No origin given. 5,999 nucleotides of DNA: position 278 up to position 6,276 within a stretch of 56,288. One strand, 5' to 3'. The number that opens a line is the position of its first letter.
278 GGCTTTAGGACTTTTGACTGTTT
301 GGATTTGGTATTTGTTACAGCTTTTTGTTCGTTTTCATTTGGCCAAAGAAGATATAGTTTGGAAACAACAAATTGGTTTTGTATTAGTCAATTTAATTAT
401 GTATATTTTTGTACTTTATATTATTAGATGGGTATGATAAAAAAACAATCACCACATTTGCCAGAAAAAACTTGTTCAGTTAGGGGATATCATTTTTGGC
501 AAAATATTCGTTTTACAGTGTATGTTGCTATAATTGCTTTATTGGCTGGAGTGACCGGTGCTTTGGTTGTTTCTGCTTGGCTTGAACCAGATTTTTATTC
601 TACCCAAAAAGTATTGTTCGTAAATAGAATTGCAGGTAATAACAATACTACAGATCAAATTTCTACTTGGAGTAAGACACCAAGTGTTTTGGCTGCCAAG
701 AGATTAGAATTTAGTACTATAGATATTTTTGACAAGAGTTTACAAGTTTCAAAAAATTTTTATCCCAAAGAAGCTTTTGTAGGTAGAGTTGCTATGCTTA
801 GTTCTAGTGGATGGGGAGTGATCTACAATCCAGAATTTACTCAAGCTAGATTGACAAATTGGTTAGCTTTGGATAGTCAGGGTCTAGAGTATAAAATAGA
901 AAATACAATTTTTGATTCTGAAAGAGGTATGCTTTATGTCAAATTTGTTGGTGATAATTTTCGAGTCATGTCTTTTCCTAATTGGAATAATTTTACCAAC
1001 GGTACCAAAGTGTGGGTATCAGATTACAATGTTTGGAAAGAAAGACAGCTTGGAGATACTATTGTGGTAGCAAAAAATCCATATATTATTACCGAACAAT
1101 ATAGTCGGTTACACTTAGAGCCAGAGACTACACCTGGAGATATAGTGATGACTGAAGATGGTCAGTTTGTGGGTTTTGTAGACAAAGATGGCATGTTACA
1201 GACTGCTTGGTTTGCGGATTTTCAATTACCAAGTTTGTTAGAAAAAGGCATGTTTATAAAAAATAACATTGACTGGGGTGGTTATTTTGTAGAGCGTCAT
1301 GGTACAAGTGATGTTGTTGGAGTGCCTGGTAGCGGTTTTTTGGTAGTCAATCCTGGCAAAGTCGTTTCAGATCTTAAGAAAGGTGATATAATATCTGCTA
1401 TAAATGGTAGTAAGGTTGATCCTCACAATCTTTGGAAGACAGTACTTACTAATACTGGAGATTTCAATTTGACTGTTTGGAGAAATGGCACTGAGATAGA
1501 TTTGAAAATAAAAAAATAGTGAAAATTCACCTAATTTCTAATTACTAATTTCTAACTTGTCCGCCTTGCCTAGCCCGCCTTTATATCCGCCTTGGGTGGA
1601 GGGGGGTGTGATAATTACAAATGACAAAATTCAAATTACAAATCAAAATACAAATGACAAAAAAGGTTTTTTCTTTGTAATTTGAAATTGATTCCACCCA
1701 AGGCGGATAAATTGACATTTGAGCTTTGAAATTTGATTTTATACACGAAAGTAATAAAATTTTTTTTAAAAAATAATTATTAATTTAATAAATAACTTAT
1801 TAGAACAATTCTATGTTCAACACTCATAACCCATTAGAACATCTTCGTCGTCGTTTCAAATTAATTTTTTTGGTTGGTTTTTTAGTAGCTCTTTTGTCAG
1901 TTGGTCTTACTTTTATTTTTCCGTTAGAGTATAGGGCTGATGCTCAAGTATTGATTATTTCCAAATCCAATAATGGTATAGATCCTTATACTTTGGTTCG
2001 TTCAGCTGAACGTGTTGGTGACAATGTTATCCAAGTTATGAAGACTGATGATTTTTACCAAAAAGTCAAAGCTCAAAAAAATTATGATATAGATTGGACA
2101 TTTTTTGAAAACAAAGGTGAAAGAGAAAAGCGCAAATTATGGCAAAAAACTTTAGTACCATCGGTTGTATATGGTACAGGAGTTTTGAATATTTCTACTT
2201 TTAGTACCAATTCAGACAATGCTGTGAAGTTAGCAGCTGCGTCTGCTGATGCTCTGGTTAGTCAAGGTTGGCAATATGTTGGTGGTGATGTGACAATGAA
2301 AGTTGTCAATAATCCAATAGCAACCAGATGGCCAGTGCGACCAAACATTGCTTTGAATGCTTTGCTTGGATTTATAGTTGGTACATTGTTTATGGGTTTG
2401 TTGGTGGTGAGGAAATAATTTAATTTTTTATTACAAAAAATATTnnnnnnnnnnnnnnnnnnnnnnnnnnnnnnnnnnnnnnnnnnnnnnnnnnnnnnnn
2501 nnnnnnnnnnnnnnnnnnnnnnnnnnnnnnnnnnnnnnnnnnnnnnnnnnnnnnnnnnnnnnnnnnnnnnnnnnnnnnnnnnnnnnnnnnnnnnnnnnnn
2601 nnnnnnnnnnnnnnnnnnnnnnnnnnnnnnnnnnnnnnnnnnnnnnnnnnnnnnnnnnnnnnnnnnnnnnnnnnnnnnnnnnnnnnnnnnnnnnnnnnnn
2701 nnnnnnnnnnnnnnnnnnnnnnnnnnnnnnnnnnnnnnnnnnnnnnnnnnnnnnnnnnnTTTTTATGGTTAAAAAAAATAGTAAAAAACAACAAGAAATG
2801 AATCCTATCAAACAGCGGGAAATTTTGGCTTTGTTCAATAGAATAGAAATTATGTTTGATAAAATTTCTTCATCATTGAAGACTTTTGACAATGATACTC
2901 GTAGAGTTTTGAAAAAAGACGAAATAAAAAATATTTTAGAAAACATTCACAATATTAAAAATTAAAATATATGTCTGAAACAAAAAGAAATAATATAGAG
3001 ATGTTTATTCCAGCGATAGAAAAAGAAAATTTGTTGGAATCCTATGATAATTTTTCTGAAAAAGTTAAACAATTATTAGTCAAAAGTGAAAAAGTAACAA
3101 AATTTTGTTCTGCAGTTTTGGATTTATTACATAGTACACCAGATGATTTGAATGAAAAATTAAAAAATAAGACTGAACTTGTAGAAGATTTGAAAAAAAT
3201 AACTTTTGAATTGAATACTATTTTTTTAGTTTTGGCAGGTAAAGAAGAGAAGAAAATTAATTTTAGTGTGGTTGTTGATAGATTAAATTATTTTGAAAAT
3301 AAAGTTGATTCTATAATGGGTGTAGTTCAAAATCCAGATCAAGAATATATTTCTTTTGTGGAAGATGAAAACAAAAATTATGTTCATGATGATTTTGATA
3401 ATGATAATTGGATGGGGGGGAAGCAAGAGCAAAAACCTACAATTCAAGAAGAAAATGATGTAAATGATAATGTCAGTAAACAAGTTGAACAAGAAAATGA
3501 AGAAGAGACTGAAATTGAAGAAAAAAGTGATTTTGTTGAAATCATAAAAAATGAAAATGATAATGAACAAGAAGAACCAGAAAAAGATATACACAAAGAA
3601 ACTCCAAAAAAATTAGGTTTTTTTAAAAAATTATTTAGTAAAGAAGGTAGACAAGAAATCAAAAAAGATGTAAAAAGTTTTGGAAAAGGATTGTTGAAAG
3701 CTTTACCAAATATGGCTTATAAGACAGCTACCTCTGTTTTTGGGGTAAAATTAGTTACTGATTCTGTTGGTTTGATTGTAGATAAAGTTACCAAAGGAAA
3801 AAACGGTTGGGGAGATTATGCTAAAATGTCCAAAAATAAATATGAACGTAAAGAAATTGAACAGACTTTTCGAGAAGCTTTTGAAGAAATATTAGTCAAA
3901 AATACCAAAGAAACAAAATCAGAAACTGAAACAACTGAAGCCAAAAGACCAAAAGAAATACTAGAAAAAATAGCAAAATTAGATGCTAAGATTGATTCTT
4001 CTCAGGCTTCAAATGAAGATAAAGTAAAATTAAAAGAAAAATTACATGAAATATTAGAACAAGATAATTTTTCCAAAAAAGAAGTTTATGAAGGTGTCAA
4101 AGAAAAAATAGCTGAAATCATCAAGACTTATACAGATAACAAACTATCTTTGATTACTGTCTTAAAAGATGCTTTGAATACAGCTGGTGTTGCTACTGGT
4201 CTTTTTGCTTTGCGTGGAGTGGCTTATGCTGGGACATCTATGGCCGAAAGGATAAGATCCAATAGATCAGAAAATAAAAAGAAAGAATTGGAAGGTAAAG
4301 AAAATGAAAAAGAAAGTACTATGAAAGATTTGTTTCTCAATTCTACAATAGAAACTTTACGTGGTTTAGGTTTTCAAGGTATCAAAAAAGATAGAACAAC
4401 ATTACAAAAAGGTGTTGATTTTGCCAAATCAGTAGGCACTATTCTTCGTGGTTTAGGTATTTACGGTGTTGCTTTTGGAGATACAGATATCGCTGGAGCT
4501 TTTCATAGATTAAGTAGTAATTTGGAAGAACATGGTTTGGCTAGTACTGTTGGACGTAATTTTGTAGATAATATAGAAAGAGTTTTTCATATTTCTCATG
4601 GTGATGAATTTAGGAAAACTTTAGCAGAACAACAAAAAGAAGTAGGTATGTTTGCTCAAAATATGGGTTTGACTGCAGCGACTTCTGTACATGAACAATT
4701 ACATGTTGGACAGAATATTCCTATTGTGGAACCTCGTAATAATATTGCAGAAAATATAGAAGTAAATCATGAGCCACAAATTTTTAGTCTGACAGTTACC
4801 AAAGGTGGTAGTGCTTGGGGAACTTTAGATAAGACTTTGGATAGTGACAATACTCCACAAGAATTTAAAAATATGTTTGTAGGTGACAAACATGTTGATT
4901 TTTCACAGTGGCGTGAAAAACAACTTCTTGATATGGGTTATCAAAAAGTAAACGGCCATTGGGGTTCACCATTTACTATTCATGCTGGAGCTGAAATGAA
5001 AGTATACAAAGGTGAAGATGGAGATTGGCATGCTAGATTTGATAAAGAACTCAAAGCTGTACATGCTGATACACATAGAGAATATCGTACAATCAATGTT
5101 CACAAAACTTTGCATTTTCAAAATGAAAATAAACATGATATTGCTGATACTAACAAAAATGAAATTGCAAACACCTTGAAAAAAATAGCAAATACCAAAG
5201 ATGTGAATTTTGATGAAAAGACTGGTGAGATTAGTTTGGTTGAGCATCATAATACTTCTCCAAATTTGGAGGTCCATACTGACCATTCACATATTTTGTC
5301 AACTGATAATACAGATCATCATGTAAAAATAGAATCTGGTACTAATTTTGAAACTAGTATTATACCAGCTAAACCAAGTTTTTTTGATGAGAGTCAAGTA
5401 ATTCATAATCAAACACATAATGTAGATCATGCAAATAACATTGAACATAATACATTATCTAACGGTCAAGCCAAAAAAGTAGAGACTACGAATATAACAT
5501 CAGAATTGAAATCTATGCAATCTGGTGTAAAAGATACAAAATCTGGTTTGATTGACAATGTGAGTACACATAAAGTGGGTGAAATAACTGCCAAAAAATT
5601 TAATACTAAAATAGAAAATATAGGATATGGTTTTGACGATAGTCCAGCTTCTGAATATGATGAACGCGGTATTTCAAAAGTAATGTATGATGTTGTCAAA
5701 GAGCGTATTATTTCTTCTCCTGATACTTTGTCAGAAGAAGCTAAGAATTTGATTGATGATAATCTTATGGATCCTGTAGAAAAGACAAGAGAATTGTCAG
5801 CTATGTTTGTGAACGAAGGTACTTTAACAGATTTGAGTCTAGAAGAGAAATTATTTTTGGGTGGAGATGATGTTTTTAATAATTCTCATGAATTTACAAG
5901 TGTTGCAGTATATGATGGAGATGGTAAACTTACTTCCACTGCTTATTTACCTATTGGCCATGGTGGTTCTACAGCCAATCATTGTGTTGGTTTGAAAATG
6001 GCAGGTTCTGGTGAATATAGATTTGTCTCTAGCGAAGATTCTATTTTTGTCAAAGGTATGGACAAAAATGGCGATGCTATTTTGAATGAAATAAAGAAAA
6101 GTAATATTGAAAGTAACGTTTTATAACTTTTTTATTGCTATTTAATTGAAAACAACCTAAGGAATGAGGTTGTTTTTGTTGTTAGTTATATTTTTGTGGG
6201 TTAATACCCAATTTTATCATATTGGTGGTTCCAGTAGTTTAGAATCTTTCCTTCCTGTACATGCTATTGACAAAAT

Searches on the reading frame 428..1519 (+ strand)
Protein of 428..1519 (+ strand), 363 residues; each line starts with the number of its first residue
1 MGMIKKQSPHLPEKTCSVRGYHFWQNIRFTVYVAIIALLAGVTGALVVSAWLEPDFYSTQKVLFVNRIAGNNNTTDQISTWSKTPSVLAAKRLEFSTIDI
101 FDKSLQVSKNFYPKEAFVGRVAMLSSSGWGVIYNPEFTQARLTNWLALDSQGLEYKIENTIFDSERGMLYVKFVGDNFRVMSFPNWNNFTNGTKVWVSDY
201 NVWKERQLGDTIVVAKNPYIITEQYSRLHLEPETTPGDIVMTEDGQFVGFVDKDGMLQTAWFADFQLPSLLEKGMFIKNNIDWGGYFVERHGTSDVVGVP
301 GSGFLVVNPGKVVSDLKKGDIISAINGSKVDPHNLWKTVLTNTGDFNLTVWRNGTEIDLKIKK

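Call 8: search_protein_families(library=pfam, proteins=[window:428-1519:+], max_evalue=0.01)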
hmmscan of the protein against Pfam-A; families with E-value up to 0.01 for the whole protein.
window:428-1519:+ (363 aa): 1 family
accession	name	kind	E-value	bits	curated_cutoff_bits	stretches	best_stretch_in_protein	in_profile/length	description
PF14685.13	PDZ_Tricorn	-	0.0094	16.4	25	0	315-352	39-78/88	Tricorn protease PDZ domain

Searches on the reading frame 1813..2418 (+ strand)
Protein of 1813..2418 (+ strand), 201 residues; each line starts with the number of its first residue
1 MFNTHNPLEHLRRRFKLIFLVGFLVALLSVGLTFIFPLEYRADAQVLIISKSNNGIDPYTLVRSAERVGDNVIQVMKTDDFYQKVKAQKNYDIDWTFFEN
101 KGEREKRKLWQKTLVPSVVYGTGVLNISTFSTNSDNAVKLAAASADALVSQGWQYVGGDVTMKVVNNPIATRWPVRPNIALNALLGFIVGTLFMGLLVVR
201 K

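Call 8: search_protein_families(library=pfam, proteins=[window:1813-2418:+], max_evalue=0.01)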
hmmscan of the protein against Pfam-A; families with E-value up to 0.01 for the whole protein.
window:1813-2418:+ (201 aa): 1 family
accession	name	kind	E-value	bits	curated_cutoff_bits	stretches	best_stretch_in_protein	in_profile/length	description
PF02706.20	Wzz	-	2.8e-08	34.4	25.5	1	9-85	10-87/91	Chain length determinant protein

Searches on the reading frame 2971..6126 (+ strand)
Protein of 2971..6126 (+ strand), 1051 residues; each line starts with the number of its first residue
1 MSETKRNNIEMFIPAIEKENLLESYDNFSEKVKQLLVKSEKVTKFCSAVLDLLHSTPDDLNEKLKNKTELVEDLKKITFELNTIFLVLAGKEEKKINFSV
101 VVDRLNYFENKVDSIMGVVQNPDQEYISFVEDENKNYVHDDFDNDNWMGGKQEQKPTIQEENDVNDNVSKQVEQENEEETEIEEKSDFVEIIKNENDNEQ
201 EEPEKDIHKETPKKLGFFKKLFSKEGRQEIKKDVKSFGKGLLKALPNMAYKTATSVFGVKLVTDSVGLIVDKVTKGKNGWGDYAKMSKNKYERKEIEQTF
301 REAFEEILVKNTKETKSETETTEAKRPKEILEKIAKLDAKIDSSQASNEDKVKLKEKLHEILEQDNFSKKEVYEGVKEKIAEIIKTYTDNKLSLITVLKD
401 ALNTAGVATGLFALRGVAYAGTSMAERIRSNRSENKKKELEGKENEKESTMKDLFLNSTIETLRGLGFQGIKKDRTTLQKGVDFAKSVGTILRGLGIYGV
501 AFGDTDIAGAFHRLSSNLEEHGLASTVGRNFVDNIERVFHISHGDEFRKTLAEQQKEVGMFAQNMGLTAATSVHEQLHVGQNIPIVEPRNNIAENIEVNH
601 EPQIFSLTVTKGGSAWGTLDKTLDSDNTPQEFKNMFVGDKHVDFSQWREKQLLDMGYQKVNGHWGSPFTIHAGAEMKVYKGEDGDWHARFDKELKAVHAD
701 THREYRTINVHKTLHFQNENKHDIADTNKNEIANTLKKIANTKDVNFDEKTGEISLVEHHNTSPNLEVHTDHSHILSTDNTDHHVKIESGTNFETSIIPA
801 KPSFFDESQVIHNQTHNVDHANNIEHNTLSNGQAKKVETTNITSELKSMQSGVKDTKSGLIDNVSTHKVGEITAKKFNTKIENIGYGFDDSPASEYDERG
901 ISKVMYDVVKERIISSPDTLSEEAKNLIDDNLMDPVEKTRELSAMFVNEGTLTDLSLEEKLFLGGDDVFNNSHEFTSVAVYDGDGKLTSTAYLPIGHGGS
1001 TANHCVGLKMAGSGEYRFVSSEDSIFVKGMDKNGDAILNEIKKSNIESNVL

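Call 8: search_protein_families(library=pfam, proteins=[window:2971-6126:+], max_evalue=0.01)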
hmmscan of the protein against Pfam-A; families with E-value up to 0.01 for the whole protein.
window:2971-6126:+ (1051 aa): 0 families

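Call 17: find_encoding_contigs(protein=window:2971-6126:+, flank=10000, max_places=10)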
Protein window:2971-6126:+ (1051 aa): 1 contig read that carries it; 1 place shown.
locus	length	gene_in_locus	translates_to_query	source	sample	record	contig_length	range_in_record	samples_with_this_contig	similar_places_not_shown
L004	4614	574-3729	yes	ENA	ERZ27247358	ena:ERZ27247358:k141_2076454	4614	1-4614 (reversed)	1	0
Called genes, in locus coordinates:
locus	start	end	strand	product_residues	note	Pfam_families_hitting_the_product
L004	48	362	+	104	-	-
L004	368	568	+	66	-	-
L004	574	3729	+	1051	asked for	-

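Call 81: search_protein_families(library=phrogs, proteins=[window:2971-6126:+], max_evalue=0.01)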
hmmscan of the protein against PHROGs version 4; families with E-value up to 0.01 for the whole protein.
window:2971-6126:+ (1051 aa): 0 families

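Call 82: search_protein_families(library=ncbifam, proteins=[window:2971-6126:+], max_evalue=0.01)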
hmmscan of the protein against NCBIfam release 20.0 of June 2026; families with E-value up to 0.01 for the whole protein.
window:2971-6126:+ (1051 aa): 0 families
